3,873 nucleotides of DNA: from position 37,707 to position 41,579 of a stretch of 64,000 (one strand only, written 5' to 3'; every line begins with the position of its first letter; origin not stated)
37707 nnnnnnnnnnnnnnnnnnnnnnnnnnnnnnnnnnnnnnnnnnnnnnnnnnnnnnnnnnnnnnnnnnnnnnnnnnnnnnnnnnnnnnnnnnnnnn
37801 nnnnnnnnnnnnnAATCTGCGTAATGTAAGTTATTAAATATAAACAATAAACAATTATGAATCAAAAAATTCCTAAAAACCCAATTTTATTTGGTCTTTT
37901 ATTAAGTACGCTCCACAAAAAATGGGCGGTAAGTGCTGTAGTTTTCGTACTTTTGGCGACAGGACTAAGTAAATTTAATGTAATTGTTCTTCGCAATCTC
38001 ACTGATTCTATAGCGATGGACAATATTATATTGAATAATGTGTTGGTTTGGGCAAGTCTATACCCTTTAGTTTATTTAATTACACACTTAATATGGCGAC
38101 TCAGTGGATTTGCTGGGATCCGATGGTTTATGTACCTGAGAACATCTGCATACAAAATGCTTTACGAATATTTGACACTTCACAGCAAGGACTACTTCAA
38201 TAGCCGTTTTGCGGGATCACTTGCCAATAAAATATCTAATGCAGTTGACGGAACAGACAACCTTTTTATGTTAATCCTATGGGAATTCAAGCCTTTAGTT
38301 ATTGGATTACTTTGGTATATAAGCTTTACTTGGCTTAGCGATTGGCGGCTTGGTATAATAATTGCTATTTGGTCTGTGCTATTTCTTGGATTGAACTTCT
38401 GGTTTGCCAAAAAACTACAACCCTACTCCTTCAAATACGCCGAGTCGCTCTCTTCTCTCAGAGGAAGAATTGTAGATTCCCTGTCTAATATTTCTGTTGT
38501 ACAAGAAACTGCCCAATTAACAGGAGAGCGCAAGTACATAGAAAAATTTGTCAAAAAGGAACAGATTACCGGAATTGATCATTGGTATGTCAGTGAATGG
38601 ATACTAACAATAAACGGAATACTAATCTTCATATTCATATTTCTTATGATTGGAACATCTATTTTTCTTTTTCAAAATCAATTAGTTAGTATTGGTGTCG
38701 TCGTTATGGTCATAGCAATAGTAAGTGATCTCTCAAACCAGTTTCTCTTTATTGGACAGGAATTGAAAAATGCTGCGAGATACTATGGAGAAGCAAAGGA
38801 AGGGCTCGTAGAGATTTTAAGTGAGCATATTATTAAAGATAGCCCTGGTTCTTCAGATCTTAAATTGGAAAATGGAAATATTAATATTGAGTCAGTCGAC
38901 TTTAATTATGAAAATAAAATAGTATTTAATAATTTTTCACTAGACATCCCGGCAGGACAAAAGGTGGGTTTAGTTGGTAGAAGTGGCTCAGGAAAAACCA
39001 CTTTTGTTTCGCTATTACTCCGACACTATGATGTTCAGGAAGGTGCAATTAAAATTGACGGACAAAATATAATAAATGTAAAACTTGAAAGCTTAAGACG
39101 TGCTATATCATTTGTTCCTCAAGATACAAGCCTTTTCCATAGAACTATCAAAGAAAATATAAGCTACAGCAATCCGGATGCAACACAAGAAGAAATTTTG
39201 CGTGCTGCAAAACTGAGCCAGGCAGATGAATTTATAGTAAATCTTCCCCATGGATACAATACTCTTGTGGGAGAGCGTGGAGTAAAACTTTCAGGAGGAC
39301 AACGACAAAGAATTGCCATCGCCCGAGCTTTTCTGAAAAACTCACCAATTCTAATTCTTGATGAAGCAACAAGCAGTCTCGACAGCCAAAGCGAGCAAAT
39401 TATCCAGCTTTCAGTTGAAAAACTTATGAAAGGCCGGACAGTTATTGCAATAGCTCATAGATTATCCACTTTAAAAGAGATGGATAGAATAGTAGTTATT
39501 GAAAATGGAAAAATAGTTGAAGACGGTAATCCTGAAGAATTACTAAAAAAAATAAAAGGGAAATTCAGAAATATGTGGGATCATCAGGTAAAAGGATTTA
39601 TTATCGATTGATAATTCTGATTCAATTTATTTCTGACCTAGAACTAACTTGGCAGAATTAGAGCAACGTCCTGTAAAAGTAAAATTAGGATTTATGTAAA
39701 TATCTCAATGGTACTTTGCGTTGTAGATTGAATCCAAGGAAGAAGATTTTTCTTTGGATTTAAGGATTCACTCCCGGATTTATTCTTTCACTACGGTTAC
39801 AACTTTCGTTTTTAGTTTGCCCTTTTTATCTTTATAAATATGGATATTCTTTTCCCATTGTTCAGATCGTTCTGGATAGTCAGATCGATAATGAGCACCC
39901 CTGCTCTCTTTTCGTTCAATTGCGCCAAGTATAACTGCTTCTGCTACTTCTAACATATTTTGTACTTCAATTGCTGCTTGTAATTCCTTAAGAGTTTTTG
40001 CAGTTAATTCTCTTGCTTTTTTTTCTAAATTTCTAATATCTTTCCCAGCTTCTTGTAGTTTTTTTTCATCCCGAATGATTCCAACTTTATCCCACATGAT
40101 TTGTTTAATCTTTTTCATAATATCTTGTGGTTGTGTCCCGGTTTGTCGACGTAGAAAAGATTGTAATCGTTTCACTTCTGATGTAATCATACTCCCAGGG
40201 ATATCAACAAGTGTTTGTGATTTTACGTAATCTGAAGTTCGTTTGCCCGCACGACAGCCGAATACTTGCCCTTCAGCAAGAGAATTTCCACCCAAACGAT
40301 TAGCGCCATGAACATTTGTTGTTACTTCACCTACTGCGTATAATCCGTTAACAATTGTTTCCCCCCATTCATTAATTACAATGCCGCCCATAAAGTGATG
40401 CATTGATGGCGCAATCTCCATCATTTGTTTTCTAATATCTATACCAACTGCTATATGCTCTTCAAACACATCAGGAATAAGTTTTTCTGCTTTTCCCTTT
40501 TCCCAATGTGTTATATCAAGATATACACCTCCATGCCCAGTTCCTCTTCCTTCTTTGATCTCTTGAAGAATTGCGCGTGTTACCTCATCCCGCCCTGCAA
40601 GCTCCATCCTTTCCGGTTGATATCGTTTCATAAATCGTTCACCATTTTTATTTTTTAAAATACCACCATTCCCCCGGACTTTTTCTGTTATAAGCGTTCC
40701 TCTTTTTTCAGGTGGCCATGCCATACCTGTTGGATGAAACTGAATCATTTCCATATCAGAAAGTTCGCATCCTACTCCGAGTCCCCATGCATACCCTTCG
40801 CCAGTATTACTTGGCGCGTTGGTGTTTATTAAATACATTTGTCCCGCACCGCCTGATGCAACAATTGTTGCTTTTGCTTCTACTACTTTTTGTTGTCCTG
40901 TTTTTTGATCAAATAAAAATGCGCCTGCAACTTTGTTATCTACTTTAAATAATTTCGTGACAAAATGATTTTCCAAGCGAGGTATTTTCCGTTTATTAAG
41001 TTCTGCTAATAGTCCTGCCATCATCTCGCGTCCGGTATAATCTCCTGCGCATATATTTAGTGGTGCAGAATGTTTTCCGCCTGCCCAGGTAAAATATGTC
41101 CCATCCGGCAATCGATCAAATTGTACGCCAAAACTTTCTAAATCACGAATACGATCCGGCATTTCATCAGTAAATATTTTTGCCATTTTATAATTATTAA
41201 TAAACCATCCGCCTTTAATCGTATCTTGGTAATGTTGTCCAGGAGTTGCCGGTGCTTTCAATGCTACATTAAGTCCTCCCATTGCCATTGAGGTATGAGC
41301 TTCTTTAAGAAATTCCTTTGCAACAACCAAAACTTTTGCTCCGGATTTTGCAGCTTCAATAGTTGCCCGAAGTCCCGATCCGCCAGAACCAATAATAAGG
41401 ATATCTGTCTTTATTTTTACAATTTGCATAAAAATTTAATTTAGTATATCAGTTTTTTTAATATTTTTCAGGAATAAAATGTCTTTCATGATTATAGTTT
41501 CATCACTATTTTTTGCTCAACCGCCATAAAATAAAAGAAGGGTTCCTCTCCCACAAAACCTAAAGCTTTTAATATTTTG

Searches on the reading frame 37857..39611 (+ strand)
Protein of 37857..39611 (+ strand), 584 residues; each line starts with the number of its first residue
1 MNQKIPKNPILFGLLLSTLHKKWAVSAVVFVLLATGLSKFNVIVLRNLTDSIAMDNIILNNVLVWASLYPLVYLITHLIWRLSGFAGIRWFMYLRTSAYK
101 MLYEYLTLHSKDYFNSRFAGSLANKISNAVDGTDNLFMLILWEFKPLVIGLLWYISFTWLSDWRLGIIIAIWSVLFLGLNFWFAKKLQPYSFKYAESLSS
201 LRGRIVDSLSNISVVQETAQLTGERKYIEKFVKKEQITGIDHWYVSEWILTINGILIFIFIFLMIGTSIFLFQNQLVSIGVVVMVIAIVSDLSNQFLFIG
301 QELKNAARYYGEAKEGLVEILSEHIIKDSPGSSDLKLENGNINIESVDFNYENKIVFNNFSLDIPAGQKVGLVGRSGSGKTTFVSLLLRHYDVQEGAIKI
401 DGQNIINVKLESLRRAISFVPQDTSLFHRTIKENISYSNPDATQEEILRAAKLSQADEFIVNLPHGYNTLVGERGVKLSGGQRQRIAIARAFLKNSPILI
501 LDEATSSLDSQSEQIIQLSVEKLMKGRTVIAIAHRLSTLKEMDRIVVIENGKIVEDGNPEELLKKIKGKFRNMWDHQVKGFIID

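Call 22: search_protein_families(library=pfam, proteins=[window:37857-39611:+], max_evalue=0.001)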
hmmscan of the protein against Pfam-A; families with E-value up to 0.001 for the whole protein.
window:37857-39611:+ (584 aa): 4 families
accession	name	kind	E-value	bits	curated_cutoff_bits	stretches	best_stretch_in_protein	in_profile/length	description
PF00005.33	ABC_tran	-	3.9e-34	118.6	25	1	357-506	1-137/137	ABC transporter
PF00664.28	ABC_membrane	-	4.4e-14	53.2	28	1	27-290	4-268/274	ABC transporter transmembrane region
PF02463.25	SMC_N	-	4.4e-08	33.3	40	1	389-549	102-212/220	RecF/RecN/SMC N terminal domain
PF02254.24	TrkA_N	-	0.00079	20.2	23.8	0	417-470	24-77/116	TrkA-N domain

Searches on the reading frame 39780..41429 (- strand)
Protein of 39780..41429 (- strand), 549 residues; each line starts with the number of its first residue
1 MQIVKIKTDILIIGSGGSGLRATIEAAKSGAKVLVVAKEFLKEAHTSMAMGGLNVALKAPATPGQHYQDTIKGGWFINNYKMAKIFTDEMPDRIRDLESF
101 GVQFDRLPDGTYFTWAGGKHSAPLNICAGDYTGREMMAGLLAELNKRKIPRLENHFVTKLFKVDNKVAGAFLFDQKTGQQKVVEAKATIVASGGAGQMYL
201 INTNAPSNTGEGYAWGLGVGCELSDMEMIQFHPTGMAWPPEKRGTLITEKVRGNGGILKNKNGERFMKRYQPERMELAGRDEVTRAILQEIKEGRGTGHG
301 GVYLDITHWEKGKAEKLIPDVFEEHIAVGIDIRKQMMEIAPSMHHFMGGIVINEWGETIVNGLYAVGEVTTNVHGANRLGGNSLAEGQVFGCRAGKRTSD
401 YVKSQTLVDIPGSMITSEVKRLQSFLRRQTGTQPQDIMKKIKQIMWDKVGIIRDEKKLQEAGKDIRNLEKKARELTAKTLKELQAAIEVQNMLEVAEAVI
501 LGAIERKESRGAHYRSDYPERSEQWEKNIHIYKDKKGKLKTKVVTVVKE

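Call 22: search_protein_families(library=pfam, proteins=[window:39780-41429:-], max_evalue=0.001)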
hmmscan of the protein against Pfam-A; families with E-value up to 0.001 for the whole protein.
window:39780-41429:- (549 aa): 6 families
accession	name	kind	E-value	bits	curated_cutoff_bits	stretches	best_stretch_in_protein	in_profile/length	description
PF00890.30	FAD_binding_2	-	6.7e-88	296.1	20.4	1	9-384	1-414/414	FAD binding domain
PF02910.25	Succ_DH_flav_C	-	5.3e-26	91.5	20.8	1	439-543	2-115/130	Fumarate reductase flavoprotein C-term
PF07992.20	Pyr_redox_2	-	2.3e-08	34.3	26.1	1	9-195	2-110/291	Pyridine nucleotide-disulphide oxidoreductase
PF03486.20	HI0933_like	-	1.1e-07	32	50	0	9-40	2-33/244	HI0933-like protein Rossmann domain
PF12831.13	FAD_oxidored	-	1.8e-07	31.3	27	1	9-195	1-147/416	FAD dependent oxidoreductase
PF01266.30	DAO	-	2e-07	31.3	27.9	1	9-114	1-92/353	FAD dependent oxidoreductase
